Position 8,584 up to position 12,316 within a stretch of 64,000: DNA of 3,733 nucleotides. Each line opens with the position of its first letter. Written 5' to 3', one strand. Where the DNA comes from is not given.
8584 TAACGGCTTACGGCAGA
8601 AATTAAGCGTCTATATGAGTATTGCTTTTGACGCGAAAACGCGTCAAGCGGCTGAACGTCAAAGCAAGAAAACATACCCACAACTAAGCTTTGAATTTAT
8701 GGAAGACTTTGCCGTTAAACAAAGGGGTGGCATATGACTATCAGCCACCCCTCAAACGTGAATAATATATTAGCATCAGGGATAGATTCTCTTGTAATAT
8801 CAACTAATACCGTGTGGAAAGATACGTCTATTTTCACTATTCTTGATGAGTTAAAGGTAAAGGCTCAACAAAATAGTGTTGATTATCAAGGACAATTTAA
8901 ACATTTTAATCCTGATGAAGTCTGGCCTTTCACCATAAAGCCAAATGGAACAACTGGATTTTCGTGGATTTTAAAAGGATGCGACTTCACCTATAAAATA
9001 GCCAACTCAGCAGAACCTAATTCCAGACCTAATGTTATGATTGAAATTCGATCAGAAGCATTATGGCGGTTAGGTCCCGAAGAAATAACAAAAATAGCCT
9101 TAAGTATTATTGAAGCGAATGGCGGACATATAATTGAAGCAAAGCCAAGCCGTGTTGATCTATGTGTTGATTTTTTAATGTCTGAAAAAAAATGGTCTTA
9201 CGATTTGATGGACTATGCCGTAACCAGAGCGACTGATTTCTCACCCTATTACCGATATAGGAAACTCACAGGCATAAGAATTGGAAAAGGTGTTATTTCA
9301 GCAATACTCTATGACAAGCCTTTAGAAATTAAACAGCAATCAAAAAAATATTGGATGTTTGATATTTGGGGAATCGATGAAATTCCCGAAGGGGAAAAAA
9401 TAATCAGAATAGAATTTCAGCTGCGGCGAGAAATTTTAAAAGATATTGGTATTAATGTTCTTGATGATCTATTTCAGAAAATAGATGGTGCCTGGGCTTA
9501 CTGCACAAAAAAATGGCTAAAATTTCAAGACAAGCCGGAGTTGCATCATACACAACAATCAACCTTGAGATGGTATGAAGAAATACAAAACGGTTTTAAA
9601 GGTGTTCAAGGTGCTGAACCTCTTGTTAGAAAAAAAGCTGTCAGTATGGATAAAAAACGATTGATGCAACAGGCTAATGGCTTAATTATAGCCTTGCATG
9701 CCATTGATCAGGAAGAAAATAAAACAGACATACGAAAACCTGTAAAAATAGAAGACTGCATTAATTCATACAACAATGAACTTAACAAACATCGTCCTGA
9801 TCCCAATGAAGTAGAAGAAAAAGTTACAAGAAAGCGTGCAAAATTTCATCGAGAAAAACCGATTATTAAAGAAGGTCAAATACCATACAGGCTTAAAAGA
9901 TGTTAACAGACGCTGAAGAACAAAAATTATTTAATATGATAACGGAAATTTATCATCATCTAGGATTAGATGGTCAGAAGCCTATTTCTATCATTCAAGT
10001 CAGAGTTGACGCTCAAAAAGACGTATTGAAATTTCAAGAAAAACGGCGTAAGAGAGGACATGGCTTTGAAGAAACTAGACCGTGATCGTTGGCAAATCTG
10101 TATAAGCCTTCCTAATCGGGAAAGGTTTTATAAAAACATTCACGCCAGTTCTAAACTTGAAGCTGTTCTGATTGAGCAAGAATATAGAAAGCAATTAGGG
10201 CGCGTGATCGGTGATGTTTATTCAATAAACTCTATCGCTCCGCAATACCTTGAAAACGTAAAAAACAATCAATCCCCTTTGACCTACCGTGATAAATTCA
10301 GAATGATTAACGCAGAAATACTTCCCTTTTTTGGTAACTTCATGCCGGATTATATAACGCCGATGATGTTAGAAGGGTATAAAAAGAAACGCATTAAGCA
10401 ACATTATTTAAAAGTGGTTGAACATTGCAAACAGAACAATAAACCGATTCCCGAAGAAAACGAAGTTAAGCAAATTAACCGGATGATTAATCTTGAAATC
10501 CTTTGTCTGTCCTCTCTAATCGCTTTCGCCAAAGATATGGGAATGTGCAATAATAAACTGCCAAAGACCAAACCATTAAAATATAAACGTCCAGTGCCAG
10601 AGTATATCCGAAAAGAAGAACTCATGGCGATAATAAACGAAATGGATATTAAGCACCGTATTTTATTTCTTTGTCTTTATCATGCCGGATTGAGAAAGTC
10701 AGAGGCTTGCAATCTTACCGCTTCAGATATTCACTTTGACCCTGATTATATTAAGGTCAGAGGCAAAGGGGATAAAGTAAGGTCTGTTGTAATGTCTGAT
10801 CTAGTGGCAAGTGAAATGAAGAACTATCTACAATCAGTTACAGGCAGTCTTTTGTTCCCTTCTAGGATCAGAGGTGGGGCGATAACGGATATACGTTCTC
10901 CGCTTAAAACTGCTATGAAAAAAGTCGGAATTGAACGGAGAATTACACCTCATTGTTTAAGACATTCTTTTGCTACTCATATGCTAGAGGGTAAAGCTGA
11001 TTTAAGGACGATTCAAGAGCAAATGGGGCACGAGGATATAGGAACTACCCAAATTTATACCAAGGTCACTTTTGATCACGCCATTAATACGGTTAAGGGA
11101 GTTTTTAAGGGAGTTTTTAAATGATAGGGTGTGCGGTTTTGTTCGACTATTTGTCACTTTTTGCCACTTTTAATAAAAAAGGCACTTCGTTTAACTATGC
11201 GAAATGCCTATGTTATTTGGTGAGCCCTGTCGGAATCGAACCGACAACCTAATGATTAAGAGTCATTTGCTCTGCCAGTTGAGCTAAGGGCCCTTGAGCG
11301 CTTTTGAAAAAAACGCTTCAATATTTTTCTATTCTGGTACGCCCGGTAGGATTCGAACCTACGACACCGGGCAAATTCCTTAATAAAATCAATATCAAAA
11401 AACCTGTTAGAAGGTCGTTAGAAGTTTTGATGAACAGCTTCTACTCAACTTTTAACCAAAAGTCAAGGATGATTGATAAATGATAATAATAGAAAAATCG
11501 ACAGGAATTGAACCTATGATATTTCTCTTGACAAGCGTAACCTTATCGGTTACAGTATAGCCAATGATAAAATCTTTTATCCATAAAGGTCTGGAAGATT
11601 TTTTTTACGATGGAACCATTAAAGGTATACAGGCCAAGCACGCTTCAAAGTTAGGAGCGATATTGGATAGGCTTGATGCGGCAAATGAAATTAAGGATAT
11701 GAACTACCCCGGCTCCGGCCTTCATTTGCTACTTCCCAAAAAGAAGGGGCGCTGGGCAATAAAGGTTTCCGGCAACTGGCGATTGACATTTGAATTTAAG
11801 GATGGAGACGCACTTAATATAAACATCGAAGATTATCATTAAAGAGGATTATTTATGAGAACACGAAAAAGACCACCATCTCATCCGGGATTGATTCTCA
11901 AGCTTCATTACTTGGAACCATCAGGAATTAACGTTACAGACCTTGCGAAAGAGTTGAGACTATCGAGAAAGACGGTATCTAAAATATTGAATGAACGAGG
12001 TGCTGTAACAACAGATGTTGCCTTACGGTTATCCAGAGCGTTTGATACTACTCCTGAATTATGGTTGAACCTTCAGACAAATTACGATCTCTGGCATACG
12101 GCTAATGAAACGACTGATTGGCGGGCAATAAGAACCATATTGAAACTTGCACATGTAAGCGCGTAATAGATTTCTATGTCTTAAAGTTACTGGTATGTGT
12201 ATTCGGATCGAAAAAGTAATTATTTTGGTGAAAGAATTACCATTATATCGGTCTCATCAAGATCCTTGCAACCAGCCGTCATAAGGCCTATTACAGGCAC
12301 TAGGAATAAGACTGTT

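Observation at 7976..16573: Same RHH regulator, unrelated replication initiators: modular Rep-integrase elements (IME-like)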

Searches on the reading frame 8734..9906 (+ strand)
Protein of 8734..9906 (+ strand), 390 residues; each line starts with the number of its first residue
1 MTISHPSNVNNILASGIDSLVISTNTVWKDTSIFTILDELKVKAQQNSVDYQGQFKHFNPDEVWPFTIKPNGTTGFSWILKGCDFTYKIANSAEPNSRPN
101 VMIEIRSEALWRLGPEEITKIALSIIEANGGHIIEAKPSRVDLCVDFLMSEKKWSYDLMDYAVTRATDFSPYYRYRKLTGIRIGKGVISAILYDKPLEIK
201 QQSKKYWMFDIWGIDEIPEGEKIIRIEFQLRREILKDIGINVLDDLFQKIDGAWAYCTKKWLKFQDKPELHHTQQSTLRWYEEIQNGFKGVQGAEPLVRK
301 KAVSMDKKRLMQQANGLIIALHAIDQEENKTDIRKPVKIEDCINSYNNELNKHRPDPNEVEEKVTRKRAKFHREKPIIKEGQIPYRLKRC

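Call 4: search_protein_families(library=pfam, proteins=[window:8734-9906:+], max_evalue=0.1)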
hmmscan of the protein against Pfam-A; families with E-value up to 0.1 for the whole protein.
window:8734-9906:+ (390 aa): 0 families

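Call 14: search_protein_families(library=phrogs, proteins=[window:8734-9906:+], max_evalue=0.1)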
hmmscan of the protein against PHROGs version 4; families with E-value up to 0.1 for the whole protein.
window:8734-9906:+ (390 aa): 2 families
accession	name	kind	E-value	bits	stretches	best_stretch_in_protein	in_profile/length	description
phrog_33635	-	DNA, RNA and nucleotide metabolism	9.9e-08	32.2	1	170-318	225-385/446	endonuclease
phrog_20614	-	DNA, RNA and nucleotide metabolism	0.003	17.8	1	175-249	170-244/378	replication initiation protein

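Call 16: search_protein_families(library=ncbifam, proteins=[window:8734-9906:+], max_evalue=0.1)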
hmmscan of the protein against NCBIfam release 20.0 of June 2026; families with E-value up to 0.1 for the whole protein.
window:8734-9906:+ (390 aa): 0 families

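Call 17: search_solved_structures(query=window:8734-9906:+, max_evalue=10, show_alignments=2)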
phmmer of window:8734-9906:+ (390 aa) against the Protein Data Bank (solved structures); distinct sequences matched with E-value up to 10: 0.

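Call 26: find_homologous_proteins(query=window:8734-9903:+, max_evalue=0.001)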
Query window:8734-9903:+ (390 aa): 323 proteins with E <= 0.001 among 2363 candidates; the best 120 are listed.
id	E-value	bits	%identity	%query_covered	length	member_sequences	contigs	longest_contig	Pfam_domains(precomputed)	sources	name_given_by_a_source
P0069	4.4e-252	854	94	100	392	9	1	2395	-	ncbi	-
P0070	3.4e-237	805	89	99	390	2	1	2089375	-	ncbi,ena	-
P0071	1.2e-222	757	85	99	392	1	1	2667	-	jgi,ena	-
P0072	1.7e-216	737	81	100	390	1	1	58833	-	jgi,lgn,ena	-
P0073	6.3e-212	722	79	100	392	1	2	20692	-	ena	-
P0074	2.0e-210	717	81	98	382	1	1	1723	-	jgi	jgi:hypothetical protein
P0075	1.9e-205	701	78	100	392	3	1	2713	-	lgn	-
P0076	5.5e-204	696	75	100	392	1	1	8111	-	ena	-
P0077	1.7e-201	688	75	100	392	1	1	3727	-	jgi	jgi:hypothetical protein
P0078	2.8e-201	687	76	100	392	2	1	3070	-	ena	-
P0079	4.6e-201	686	76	100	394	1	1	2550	-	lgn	-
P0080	7.3e-201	686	74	100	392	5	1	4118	-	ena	-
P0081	6.6e-200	682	75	100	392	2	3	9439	-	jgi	jgi:hypothetical protein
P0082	8.7e-200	682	74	100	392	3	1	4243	-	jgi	jgi:hypothetical protein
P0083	1.2e-199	682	74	99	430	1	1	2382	-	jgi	-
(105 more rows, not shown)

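Call 28: search_solved_structures(query=A2, max_evalue=10, show_alignments=3)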
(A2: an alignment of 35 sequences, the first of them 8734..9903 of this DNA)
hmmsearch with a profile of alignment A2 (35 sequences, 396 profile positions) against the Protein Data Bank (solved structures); distinct sequences matched with E-value up to 10: 4.
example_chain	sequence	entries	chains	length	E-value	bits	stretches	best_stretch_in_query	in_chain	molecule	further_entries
2cx3_A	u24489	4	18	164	0.41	12.8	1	9-85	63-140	bacterioferritin comigratory protein | Thiol peroxidase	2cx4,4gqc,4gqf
1rp3_B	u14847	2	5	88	1.1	11.4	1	318-383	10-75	anti sigma factor FlgM | anti-sigma factor FlgM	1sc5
3i00_A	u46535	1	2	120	4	9.6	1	307-388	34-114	Huntingtin-interacting protein 1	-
2qa7_A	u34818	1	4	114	4.2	9.5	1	307-389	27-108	Huntingtin-interacting protein 1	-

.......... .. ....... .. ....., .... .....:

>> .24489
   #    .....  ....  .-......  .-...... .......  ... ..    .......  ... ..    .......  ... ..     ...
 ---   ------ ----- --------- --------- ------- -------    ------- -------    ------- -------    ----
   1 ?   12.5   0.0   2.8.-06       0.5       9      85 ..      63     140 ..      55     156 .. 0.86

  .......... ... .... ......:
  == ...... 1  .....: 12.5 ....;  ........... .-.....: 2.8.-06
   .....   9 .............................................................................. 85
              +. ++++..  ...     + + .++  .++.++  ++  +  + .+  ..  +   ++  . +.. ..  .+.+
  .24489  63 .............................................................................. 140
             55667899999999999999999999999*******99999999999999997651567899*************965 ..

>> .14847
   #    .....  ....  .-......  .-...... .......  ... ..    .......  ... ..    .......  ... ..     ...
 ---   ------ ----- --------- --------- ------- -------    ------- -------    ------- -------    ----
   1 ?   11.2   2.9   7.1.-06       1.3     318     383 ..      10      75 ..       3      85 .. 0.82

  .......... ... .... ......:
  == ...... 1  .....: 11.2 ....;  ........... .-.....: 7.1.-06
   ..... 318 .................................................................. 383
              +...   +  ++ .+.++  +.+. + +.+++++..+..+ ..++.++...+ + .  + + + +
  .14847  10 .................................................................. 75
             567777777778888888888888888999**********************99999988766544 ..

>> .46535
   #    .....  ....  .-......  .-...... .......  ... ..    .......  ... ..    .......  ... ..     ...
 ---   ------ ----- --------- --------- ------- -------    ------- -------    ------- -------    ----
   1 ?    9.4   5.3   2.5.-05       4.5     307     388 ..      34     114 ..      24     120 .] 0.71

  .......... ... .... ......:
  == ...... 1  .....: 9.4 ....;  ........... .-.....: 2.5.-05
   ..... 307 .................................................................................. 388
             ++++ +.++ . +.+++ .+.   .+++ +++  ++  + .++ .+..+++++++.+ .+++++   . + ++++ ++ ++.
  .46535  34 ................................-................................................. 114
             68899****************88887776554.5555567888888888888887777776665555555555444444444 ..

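Call 29: search_protein_families(library=pfam, alignment_id=A2, max_evalue=1)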
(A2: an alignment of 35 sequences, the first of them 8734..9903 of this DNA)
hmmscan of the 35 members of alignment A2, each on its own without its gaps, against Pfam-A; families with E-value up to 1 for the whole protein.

A. member 1, window:8734-9903:+ (390 aa): 3 families
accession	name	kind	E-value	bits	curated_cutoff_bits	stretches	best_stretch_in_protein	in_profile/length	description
PF07445.17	PriC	-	0.12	12.7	23.3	1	268-383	31-145/174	Primosomal replication protein priC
PF22196.1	HdrB-like_C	-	0.18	12.3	33.4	1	140-166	23-49/87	HdrB-like C-terminal domain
PF21728.3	PADR1_N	-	0.3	12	25.7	0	124-149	33-58/60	PADR1, N-terminal helical domain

B. families by the number of members that match (of 35 scanned): 15 families
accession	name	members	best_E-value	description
PF05144.20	Phage_CRI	3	0.02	Replication-associated protein G2P N-terminal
PF22196.1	HdrB-like_C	3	0.035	HdrB-like C-terminal domain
PF07445.17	PriC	2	0.0071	Primosomal replication protein priC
PF01692.24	Paramyxo_C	2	0.015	Paramyxovirus non-structural protein C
PF14497.11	GST_C_3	1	0.014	Glutathione S-transferase, C-terminal domain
PF13289.12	SIR2_2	1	0.025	SIR2-like domain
PF02486.25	Rep_trans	1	0.036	Replication initiation factor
PF00808.29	CBFD_NFYB_HMF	1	0.058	Histone-like transcription factor (CBF/NF-Y) and archaeal histone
PF25276.1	DUF7870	1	0.072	Domain of unknown function (DUF7870)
PF20935.2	DUF6847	1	0.13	Family of unknown function (DUF6847)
PF24362.2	DUF7518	1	0.13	Family of unknown function (DUF7518)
PF12944.13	HAV_VP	1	0.16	Hepatitis A virus viral protein VP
PF04609.17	MCR_C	1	0.17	Methyl-coenzyme M reductase operon protein C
PF12081.13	GldM_1st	1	0.17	GldM N-terminal domain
PF21728.3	PADR1_N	1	0.3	PADR1, N-terminal helical domain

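Call 38: predict_structure(alignment_id=A2)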
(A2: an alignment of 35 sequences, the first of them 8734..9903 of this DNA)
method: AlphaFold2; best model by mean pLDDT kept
length: 390 residues; sequences in the alignment: 35
mean_pLDDT: 85.4   pTM: 0.79
mean pLDDT of the five models: 85.4, 84.1, 82.6, 81.5, 81.4
residues with pLDDT >= 90: 210; 70-90: 133; 50-70: 23; < 50: 24
segments of 3 or more residues with pLDDT < 50: 1-9, 295-299, 382-390
pLDDT, mean of each block of 10 residues (from residue 1): 32 90 96 94 92 88 90 94 94 93 93 89 95 97 94 91 90 91 95 93 83 82 96 95 92 90 88 83 79 49 69 91 92 90 94 88 74 65 40
secondary structure, 60 per line:
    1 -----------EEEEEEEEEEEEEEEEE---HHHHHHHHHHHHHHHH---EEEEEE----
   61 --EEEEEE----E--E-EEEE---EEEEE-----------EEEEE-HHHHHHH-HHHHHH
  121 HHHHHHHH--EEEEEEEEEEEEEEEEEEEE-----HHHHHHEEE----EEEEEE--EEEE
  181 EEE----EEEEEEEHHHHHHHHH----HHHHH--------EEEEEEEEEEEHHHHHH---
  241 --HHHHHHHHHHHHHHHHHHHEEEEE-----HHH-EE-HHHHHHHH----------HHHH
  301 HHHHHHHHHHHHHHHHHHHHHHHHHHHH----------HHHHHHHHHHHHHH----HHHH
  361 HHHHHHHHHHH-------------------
elements in order: E12-28 H32-47 E51-56 E63-68 E78-81 E85-89 E101-105 H107-113 H115-128 E131-150 H156-161 E162-164 E169-174 E177-183 E188-194 H195-203 H208-212 E221-231 H232-237 H243-261 E262-266 H279-286 H297-328 H339-352 H357-371

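Call 47: search_protein_representatives(alignment_id=A2)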
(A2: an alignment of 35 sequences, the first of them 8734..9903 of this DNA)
Query: 35 sequences, 396 profile positions. Proteins with E-value up to 0.001 (for the whole library): 3733; up to 1e-10: 2374; up to 1e-30: 635. The best 150 are listed.
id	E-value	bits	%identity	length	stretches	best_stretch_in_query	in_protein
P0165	6.2e-183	624.7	-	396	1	1-393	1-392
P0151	6.5e-179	611.5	-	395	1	1-390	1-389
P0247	8.2e-156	535.4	-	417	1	1-388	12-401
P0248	5.8e-153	526.0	-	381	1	1-381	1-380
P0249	5.7e-151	519.5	-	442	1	2-390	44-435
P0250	6.2e-146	502.9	-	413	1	1-389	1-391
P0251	1.6e-143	494.9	-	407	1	1-392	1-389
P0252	3.0e-141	487.5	-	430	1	1-390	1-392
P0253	2.2e-139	481.3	-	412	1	1-388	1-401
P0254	3.7e-139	480.6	-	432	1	1-392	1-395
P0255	3.8e-138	477.2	-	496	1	2-390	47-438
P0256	6.9e-137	473.1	-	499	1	2-390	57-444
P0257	3.7e-136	470.7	-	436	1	1-381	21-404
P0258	9.0e-136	469.4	-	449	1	3-393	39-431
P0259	1.4e-134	465.6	-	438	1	2-389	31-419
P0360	4.7e-84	299.1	-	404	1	13-380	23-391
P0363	2.0e-80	287.2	-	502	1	14-386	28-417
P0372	3.9e-75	269.8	-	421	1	7-378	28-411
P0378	5.7e-68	246.2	-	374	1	16-383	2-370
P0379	3.3e-67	243.7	-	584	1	13-390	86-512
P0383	8.4e-64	232.5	-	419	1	17-377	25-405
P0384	1.9e-63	231.3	-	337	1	9-299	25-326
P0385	2.8e-63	230.7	-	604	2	13-220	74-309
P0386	4.1e-62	226.9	-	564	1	10-371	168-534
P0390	1.1e-59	218.9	-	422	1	2-374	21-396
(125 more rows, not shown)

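Call 48: search_protein_families(library=pfam, proteins=[P0363, P0372, P0378, P0379, P0383, P0384, P0385, P0386, P0390, P0360], max_evalue=0.1)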
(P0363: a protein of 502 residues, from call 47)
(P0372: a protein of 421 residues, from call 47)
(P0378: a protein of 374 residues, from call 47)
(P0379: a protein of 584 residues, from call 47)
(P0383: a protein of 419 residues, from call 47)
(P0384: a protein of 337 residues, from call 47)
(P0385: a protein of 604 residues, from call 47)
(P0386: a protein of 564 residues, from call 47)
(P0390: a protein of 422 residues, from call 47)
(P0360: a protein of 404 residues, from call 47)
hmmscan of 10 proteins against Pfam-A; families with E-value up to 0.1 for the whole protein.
P0363 (502 aa): 0 families

P0372 (421 aa): 1 family
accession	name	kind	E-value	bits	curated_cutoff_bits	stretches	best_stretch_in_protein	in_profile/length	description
PF02486.25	Rep_trans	-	0.0068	16.5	29.6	1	190-333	25-162/201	Replication initiation factor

P0378 (374 aa): 1 family
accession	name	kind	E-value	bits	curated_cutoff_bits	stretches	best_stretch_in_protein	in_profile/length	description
PF05144.20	Phage_CRI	-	0.00015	22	21.7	1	118-226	111-223/232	Replication-associated protein G2P N-terminal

P0379 (584 aa): 0 families

P0383 (419 aa): 1 family
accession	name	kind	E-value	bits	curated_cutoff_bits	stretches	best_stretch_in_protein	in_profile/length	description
PF02486.25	Rep_trans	-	0.0036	17.4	29.6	1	171-261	30-106/201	Replication initiation factor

P0384 (337 aa): 1 family
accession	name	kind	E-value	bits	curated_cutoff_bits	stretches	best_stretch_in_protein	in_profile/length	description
PF11860.13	Muramidase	-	0.0071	17.1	22.3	1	223-327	58-161/175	N-acetylmuramidase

P0385 (604 aa): 0 families

P0386 (564 aa): 1 family
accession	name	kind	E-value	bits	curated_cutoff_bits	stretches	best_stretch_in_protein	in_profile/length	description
PF02486.25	Rep_trans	-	3.1e-06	27.4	29.6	1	335-485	45-182/201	Replication initiation factor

P0390 (422 aa): 1 family
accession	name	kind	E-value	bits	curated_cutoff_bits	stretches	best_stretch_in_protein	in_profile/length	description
PF04275.20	P-mevalo_kinase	-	0.079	13.3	33.8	0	233-273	5-45/114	Phosphomevalonate kinase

P0360 (404 aa): 2 families
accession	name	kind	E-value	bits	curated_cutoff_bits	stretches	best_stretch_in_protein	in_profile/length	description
PF22037.2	PSD13_N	-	0.00019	21.9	27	1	256-371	3-110/224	PSD13 N-terminal repeats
PF19551.4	DUF6074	-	0.056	14.1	27.2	0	312-366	16-69/83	Family of unknown function (DUF6074)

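Call 91: find_related_loci(query=A2, collection=viral_contigs, flank=8000)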
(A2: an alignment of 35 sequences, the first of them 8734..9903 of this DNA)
Query A2 (390 aa) in viral_contigs; peptide patterns used: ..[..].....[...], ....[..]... (x = any residue, [..] = any of these).
33 stretches matched a pattern; 2 encode a relative of the query (tblastn E <= 1e-3); 2 distinct loci.
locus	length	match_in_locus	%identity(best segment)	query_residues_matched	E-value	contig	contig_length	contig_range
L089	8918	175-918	32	12-264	7e-33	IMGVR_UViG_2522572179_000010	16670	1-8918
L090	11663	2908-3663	32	8-264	1e-20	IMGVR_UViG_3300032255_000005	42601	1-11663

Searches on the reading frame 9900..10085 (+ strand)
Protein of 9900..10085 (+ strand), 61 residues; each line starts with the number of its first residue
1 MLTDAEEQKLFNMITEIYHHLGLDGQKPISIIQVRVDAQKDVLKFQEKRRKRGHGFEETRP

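Call 4: search_protein_families(library=pfam, proteins=[window:9900-10085:+], max_evalue=0.1)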
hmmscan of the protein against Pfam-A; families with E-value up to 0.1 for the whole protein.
window:9900-10085:+ (61 aa): 0 families

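Call 14: search_protein_families(library=phrogs, proteins=[window:9900-10085:+], max_evalue=0.1)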
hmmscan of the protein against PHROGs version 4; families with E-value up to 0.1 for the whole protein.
window:9900-10085:+ (61 aa): 0 families

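Call 16: search_protein_families(library=ncbifam, proteins=[window:9900-10085:+], max_evalue=0.1)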
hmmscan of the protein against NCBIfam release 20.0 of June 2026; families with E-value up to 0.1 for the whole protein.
window:9900-10085:+ (61 aa): 0 families

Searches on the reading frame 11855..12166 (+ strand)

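Call 15: search_protein_families(library=pfam, proteins=[window:11855-12166:+], max_evalue=0.1)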
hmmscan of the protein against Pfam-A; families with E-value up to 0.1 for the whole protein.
window:11855-12166:+ (103 aa): 25 families
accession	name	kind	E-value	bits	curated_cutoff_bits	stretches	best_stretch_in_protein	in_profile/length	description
PF01381.28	HTH_3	-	6.5e-09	36.1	23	1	20-69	5-54/55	Helix-turn-helix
PF13443.12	HTH_26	-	2.4e-07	31.4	22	1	23-68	9-55/63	Cro/C1-type HTH DNA-binding domain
PF13560.12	HTH_31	-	4.4e-06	27.4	27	1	23-70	13-61/64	Helix-turn-helix domain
PF13384.12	HTH_23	-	0.00087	19.5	24.6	1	18-46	13-39/50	Homeodomain-like domain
PF12802.13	MarR_2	-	0.0012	19.4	27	1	17-47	11-43/61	MarR family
PF02796.21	HTH_7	-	0.0043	17.6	23.8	1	23-47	20-44/45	Helix-turn-helix domain of resolvase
PF13412.12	HTH_24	-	0.009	16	21.9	1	24-46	17-39/48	Winged helix-turn-helix DNA-binding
PF15978.11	TnsD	-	0.01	15.3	32.4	1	16-77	190-253/355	Tn7-like transposition protein D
PF20432.4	Xre-like-HTH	-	0.011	16.5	25.8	1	23-61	22-60/63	Antitoxin Xre-like helix-turn-helix domain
PF12844.13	HTH_19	-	0.015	15.6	30.2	1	24-69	12-57/64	Helix-turn-helix domain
PF08280.17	HTH_Mga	-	0.016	15.7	23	1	25-47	20-42/59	M protein trans-acting positive regulator (MGA) HTH domain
PF01047.28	MarR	-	0.023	15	24.6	1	24-46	17-39/59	MarR family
PF08279.18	HTH_11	-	0.026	14.9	25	1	14-43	5-34/55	HTH domain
PF13551.12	HTH_29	-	0.029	14.9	28.1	1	23-46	13-34/64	Winged helix-turn helix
PF04967.18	HTH_10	-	0.057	13.7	23.1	0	21-46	20-45/53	HTH DNA binding domain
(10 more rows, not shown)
